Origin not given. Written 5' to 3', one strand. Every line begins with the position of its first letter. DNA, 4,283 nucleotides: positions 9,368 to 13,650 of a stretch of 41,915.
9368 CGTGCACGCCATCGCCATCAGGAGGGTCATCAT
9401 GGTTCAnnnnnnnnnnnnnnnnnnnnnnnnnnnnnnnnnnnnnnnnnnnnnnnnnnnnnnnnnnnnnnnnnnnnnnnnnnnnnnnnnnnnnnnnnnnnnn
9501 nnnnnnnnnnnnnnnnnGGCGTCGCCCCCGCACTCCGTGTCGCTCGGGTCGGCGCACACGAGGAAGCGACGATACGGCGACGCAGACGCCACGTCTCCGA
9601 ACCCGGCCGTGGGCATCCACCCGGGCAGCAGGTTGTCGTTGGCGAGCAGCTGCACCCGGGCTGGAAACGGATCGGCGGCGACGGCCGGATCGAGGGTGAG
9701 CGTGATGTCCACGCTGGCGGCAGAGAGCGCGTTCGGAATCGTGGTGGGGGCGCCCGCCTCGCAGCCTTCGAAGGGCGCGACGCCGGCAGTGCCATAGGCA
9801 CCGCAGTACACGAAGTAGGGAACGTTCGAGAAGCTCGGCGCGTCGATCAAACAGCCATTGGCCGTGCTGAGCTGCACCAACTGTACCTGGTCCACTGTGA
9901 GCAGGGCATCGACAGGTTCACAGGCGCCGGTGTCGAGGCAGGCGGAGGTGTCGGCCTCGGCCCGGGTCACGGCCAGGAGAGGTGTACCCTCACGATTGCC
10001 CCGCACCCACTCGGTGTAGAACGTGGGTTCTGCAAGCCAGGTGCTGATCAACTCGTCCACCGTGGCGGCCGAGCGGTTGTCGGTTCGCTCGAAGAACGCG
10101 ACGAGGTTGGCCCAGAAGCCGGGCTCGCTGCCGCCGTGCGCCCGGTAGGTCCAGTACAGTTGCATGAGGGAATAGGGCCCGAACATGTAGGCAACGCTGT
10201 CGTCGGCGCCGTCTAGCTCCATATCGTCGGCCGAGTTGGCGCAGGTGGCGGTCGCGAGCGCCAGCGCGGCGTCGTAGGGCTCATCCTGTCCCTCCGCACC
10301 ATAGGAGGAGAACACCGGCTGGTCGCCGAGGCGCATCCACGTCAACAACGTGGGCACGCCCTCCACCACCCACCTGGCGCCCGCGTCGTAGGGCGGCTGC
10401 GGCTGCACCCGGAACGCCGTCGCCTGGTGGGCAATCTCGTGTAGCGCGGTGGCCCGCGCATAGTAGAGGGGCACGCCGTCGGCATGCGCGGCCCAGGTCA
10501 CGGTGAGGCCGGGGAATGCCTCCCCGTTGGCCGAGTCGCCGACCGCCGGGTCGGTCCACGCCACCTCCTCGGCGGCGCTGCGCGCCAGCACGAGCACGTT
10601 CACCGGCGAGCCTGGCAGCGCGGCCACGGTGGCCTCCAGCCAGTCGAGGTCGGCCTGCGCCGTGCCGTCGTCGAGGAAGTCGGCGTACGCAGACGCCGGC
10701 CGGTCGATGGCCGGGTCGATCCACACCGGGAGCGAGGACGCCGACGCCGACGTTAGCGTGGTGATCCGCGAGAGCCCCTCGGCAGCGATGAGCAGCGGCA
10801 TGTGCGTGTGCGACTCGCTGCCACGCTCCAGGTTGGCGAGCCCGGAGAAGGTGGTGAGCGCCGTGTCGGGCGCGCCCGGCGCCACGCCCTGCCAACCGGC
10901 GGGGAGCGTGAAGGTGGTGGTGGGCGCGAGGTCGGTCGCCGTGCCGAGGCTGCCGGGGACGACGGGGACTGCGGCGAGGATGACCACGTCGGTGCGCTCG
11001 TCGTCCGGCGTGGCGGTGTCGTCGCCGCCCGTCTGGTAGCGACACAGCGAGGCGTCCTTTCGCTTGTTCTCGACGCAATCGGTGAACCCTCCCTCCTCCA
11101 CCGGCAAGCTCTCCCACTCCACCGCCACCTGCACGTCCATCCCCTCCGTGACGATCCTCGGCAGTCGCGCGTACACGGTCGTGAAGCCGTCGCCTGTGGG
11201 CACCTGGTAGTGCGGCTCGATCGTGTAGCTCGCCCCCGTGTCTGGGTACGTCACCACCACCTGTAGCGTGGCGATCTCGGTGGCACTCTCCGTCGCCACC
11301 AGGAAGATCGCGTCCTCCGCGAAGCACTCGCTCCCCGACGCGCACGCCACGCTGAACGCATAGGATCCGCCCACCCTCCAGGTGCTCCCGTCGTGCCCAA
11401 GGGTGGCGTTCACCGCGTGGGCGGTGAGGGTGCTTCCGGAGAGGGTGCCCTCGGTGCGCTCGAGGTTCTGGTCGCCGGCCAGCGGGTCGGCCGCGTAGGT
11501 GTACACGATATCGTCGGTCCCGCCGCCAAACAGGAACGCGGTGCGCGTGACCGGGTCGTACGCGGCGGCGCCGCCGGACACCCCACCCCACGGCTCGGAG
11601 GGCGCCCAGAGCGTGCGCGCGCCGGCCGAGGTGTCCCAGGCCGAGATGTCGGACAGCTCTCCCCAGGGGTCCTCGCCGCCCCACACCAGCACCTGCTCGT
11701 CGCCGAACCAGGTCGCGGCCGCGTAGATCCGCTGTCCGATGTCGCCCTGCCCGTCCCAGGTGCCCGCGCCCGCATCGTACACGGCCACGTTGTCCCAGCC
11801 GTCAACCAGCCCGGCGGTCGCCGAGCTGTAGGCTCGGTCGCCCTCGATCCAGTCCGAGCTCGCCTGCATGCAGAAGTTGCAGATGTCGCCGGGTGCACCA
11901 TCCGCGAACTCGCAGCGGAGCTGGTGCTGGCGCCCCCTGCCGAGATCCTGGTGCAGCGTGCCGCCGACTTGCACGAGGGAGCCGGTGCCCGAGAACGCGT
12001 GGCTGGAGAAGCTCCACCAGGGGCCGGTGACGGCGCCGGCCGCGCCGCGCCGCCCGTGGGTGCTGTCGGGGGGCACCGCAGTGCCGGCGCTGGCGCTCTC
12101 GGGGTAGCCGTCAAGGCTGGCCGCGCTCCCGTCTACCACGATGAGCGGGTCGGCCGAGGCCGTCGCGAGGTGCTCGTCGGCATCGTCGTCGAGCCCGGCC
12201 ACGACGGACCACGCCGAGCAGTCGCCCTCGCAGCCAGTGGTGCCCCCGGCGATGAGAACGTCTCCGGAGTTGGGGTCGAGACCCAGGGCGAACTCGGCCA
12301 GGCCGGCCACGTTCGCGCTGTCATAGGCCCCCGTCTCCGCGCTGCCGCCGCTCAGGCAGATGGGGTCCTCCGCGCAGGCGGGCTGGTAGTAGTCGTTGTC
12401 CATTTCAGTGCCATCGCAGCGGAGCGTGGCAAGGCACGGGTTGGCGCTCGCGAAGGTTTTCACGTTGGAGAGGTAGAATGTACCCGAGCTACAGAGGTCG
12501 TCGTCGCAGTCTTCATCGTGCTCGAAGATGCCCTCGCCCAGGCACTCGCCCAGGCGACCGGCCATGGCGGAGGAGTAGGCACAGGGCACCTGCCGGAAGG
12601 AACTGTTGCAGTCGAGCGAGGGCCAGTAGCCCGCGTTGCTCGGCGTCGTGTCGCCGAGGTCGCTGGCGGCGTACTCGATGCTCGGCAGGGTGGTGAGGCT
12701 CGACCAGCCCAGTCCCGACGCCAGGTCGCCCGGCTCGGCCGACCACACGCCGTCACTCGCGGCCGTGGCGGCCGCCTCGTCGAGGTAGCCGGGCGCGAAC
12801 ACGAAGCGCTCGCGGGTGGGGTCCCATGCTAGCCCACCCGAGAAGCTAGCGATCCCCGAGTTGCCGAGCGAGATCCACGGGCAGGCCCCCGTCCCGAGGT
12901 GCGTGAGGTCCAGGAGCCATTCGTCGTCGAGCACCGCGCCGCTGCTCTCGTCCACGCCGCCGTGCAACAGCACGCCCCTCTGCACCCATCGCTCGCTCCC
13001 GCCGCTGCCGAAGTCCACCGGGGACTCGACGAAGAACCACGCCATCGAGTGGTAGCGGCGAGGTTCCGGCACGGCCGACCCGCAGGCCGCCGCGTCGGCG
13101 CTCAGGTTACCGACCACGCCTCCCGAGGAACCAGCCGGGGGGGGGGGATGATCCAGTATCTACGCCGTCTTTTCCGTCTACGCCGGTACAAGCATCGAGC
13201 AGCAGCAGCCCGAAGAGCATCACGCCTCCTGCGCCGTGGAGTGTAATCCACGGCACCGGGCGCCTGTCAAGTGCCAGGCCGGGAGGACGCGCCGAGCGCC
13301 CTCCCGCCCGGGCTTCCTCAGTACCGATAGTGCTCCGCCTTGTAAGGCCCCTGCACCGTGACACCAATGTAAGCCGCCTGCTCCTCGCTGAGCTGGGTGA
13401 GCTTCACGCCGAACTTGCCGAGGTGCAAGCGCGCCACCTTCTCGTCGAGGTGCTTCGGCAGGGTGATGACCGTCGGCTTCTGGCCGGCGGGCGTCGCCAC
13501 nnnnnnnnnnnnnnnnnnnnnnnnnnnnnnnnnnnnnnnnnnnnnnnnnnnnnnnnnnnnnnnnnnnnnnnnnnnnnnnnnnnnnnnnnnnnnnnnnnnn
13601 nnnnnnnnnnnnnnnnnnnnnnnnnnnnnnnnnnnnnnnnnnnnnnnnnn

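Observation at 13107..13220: C11 tract splits a strong SD+ATG+lipoprotein signal peptide from the 1237-aa Kelch/HExxH/MopE protein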

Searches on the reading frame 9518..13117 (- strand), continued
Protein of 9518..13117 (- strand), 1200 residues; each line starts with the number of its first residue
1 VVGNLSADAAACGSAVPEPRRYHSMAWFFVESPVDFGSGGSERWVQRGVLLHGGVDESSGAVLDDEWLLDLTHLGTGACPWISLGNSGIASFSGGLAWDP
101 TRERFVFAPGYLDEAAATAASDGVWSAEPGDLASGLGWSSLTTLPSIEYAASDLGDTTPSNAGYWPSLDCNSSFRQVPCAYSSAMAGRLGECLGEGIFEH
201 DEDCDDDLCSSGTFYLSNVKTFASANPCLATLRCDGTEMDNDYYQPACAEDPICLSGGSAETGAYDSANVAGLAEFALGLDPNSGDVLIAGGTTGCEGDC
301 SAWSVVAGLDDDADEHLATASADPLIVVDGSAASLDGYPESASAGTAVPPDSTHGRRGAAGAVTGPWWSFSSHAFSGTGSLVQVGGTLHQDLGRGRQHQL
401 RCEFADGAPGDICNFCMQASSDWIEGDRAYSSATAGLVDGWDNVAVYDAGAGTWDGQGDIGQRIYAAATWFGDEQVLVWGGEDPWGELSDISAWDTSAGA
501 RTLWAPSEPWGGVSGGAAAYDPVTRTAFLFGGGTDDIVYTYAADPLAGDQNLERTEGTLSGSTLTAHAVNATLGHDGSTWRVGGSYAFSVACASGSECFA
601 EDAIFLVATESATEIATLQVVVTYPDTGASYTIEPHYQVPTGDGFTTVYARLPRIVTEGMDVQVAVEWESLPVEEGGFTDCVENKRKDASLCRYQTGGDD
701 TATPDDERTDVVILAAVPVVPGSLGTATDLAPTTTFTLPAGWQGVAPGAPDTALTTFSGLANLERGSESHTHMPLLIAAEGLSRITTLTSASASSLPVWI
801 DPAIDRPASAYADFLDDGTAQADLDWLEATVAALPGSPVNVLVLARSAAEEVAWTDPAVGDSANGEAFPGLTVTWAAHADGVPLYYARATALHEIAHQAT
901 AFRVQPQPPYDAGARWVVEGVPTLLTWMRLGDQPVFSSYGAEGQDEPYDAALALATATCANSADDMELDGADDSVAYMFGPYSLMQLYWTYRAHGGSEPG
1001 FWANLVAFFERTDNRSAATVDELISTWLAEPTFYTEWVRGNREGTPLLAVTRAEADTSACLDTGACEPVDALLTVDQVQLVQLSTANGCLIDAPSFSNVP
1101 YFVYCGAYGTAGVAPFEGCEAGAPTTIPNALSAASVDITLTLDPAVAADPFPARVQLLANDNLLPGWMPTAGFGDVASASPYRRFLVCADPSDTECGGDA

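Call 76: list_cluster_members(proteins=[P0001, P0002, P0003, P0011, P0042, P0007, P0005, P0015])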
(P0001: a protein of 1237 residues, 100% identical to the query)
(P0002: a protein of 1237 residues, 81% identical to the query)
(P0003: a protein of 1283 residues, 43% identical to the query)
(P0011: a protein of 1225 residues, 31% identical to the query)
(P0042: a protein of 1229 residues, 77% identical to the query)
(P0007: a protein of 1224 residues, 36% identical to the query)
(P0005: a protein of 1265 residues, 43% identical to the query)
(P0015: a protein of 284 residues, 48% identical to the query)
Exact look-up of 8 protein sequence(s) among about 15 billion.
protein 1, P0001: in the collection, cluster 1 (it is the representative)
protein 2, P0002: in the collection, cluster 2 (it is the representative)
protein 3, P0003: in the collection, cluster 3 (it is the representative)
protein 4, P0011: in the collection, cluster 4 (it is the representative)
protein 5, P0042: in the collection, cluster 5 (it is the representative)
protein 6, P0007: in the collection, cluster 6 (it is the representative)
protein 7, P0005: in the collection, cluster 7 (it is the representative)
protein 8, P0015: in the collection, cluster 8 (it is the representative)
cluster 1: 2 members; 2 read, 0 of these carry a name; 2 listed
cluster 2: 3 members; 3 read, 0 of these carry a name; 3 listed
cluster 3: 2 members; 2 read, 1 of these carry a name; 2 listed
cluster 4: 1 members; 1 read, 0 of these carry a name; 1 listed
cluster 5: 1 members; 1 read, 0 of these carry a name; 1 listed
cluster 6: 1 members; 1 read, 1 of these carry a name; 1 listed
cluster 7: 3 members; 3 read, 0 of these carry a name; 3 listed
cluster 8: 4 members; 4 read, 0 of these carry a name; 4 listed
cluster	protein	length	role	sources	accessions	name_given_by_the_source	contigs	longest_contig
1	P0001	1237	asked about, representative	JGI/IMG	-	-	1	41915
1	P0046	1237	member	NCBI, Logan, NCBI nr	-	-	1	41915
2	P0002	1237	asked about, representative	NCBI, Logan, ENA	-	-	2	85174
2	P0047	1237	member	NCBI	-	-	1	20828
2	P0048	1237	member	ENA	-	-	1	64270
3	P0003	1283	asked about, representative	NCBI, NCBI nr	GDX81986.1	hypothetical protein LBMAG42_37970 [Deltaproteobacteria bacterium]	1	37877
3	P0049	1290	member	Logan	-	-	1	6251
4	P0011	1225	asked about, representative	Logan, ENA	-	-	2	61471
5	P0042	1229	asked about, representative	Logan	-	-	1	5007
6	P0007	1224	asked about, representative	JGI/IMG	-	hypothetical protein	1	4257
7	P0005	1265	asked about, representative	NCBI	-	-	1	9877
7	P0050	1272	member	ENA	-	-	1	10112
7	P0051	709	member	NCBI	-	-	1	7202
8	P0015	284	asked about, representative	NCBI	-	-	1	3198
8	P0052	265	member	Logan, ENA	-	-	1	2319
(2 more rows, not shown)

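Call 78: find_encoding_contigs(protein=P0052, flank=2000, max_places=4)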
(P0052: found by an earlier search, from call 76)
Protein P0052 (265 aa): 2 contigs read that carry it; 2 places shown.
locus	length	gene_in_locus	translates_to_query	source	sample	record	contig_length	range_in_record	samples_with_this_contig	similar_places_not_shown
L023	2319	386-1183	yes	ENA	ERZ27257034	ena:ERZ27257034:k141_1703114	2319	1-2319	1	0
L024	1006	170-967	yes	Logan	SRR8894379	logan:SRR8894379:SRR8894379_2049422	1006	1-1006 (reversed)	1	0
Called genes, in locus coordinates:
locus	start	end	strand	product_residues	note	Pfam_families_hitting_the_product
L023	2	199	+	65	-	?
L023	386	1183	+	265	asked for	-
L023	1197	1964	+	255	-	-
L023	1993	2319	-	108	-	?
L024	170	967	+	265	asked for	-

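Call 79: find_encoding_contigs(protein=P0049, flank=2000, max_places=4)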
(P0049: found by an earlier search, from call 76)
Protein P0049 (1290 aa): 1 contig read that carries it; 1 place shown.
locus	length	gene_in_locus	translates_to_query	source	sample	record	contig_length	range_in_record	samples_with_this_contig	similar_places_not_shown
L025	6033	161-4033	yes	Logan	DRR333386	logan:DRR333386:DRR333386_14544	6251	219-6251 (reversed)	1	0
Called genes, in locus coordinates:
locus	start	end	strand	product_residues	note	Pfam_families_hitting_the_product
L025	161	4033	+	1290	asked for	PF24681:Kelch_KLHDC2_KLHL20_DRC7 (faint)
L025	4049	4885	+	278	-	-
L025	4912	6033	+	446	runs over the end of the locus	?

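Call 81: find_encoding_contigs(protein=P0050, flank=1500, max_places=4)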
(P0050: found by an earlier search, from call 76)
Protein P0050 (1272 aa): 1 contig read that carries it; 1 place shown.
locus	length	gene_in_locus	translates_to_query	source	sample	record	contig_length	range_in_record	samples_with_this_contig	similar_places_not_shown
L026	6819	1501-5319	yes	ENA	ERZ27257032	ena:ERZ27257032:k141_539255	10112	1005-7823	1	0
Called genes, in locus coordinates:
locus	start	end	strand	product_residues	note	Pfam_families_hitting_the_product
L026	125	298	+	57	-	-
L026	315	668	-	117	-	-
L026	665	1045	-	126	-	-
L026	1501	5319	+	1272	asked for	-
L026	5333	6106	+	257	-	-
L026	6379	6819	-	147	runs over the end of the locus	-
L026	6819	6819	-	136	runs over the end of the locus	PF01850:PIN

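Call 85: find_encoding_contigs(protein=P0046, flank=1500, max_places=8)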
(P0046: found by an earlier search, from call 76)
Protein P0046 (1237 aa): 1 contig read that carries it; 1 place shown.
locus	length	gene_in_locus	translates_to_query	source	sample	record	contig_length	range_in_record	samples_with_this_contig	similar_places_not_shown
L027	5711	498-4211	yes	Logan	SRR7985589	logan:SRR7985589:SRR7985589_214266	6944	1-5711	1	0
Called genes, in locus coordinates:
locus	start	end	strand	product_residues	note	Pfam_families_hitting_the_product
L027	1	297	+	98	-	?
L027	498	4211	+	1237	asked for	-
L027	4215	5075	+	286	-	-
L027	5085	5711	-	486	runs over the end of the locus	PF00691:OmpA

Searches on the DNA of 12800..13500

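Call 71: search_rna_families(source=window, start=12800, end=13500, threshold=evalue, max_evalue=1)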
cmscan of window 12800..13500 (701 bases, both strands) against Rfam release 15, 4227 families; matches with E-value up to 1: 0.
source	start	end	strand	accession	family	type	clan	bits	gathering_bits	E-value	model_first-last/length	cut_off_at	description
